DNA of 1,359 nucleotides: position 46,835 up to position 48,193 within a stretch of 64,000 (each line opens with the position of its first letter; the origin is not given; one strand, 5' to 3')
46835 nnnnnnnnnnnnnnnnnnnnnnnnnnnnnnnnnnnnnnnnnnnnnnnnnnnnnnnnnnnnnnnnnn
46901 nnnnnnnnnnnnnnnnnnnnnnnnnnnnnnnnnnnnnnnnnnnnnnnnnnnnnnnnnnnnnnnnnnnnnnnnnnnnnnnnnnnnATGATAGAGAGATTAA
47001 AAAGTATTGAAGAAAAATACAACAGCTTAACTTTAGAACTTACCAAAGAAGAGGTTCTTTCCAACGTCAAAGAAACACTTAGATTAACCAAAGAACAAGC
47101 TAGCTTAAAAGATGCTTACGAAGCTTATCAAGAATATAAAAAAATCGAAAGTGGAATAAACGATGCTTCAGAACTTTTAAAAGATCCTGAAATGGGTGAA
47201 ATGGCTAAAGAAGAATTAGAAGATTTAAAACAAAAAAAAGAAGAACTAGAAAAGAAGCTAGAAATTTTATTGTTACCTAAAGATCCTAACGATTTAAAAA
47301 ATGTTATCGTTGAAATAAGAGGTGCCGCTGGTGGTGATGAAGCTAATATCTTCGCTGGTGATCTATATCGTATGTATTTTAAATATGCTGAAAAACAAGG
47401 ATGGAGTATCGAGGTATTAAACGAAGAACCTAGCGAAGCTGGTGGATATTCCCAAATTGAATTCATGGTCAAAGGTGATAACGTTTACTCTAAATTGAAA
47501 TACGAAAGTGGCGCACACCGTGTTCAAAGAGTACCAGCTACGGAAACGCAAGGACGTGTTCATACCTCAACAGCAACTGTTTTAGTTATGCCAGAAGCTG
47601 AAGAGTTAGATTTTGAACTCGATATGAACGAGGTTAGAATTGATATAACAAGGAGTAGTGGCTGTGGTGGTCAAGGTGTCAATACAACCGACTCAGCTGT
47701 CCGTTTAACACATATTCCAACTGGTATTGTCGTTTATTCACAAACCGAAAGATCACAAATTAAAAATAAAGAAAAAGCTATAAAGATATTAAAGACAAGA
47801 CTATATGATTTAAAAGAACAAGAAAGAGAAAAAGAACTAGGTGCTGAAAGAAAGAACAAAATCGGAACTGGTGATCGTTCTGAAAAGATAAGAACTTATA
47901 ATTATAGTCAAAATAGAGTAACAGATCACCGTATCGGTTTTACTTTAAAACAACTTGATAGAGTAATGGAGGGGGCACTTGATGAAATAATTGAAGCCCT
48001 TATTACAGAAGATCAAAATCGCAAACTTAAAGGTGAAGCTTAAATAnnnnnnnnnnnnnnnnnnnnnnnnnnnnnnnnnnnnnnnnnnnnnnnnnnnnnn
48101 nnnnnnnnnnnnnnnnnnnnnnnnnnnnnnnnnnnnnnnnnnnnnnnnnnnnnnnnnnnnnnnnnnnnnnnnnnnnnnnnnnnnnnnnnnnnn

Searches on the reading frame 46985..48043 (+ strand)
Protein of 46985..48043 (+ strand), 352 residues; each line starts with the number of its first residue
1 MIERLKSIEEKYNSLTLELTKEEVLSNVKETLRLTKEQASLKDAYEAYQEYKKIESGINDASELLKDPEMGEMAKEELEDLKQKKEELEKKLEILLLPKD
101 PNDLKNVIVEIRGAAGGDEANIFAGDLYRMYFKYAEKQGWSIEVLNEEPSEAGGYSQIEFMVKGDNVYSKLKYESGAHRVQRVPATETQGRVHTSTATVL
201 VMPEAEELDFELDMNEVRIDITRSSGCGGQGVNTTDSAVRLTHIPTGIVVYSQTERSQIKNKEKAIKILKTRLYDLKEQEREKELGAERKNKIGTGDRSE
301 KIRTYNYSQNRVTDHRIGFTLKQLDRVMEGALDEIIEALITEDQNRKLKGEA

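Call 12: search_protein_families(library=pfam, proteins=[window:46985-48043:+])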
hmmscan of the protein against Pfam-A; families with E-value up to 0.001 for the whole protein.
window:46985-48043:+ (352 aa): 2 families
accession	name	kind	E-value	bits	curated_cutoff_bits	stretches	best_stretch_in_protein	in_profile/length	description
PF03462.23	PCRF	-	1.2e-72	244.3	24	1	8-199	1-194/194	PCRF domain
PF00472.26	RF-1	-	1.3e-39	135.2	35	1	207-316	2-116/116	RF-1 domain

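Call 47: find_encoding_contigs(protein=window:46985-48043:+, flank=10000, max_places=10)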
Protein window:46985-48043:+ (352 aa): 1 contig read that carries it; 1 place shown.
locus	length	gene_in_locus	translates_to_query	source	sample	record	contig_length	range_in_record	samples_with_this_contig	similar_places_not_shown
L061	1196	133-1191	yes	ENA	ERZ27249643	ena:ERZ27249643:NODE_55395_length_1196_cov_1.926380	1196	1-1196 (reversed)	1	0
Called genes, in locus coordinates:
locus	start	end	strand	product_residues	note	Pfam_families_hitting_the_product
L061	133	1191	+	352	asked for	PF03462:PCRF, PF00472:RF-1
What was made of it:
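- Tried and rejected: prfA gave only a 1.2-kb contig (call 47).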
